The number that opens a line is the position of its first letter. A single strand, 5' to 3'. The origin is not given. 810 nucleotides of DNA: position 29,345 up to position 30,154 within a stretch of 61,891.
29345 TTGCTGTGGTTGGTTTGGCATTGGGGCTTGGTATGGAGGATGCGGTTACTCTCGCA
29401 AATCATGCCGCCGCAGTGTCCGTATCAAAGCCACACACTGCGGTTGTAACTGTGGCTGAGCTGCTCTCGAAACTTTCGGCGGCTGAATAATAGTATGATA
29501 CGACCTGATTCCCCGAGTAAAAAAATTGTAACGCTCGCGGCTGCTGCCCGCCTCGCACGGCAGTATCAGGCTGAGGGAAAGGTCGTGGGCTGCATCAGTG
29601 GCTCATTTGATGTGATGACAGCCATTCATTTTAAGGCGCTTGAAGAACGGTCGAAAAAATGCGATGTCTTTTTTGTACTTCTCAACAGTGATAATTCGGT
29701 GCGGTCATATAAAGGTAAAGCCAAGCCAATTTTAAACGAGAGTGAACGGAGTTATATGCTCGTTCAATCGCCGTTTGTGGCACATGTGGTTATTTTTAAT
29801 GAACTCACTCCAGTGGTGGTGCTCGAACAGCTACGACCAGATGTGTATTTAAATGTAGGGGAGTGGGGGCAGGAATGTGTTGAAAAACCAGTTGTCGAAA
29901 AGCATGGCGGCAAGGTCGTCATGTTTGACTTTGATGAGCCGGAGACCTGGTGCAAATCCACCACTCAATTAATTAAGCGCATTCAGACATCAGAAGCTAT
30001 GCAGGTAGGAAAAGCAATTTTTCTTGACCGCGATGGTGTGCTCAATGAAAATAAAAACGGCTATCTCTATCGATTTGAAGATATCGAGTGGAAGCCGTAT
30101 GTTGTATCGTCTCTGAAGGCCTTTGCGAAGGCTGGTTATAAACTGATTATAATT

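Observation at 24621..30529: Complete ADP-heptose pathway with a non-canonical fusion pattern plus GT9 heptosyltransferase, with no lipid A context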

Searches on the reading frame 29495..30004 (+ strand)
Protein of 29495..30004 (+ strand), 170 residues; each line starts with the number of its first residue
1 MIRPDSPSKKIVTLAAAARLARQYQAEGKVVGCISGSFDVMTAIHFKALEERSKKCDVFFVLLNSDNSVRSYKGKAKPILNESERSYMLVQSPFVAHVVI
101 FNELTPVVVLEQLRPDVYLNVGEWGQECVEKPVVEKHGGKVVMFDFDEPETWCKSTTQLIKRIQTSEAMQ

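Call 16: search_solved_structures(query=window:29495-30004:+, max_evalue=1, show_alignments=4)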
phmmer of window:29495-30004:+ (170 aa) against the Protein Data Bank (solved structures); distinct sequences matched with E-value up to 1: 3.
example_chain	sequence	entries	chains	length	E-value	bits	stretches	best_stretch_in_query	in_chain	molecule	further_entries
5x9q_A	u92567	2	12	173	1.4e-11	47.8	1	5-165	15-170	Putative cytidylyltransferase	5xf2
3elb_A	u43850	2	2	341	7.7e-07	32.3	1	26-101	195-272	Ethanolamine-phosphate cytidylyltransferase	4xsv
3glv_A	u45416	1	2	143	0.016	18.3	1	34-119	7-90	Lipopolysaccharide core biosynthesis protein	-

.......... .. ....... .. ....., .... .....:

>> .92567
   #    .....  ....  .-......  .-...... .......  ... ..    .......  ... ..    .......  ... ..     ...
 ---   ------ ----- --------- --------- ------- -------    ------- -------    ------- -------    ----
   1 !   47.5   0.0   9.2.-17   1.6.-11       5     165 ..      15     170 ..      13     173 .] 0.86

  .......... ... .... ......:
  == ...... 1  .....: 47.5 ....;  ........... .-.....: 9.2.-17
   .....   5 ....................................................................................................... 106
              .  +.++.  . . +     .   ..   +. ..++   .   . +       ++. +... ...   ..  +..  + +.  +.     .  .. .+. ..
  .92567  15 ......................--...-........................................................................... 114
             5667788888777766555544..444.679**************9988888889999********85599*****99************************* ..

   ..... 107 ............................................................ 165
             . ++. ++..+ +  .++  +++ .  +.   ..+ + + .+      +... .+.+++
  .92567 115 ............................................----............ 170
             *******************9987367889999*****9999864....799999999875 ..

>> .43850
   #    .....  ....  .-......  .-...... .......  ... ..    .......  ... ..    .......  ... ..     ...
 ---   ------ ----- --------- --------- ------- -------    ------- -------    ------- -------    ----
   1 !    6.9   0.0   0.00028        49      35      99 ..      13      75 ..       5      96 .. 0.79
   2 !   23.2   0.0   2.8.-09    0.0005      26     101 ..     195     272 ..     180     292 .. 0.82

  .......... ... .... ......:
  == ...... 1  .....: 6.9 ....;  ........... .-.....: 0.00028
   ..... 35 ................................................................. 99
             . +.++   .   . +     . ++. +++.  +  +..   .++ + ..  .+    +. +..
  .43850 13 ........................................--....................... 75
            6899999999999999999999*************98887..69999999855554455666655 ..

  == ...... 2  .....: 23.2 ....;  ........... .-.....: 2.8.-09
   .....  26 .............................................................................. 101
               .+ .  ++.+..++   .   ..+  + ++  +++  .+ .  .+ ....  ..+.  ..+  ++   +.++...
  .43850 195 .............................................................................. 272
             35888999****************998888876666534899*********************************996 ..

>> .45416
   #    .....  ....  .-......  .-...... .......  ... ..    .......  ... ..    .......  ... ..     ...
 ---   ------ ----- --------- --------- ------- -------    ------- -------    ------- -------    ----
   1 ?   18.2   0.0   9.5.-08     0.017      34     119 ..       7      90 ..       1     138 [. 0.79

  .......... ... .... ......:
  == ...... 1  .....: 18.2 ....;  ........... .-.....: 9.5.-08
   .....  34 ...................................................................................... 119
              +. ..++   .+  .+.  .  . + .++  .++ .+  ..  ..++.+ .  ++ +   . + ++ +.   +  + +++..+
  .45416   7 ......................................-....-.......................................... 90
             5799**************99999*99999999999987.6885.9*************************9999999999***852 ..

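Call 63: search_protein_representatives(protein=window:29495-30004:+)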
Query: 170 residues. Proteins with E-value up to 0.001 (for the whole library): 7314; up to 1e-10: 2099; up to 1e-30: 3. The best 150 are listed.
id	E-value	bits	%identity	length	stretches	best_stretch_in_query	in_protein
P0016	8.0e-58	211.1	58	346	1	4-168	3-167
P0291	4.7e-31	124.0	42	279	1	17-166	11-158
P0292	7.7e-31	123.4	42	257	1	8-164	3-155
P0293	3.5e-30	121.2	40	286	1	5-164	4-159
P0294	4.0e-29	117.8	44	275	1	7-147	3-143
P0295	7.7e-29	116.8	40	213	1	10-164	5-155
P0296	8.1e-29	116.8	40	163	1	10-148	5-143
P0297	4.3e-28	114.4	39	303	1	5-144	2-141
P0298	6.0e-28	114.0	55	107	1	5-105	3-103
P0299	1.5e-27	112.7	29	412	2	8-149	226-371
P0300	1.8e-27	112.4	38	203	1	7-144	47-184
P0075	2.0e-27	112.2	39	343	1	11-165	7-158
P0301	6.9e-27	110.5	31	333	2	18-147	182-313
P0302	9.9e-27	110.0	38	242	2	3-146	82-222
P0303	3.4e-26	108.3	38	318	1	8-169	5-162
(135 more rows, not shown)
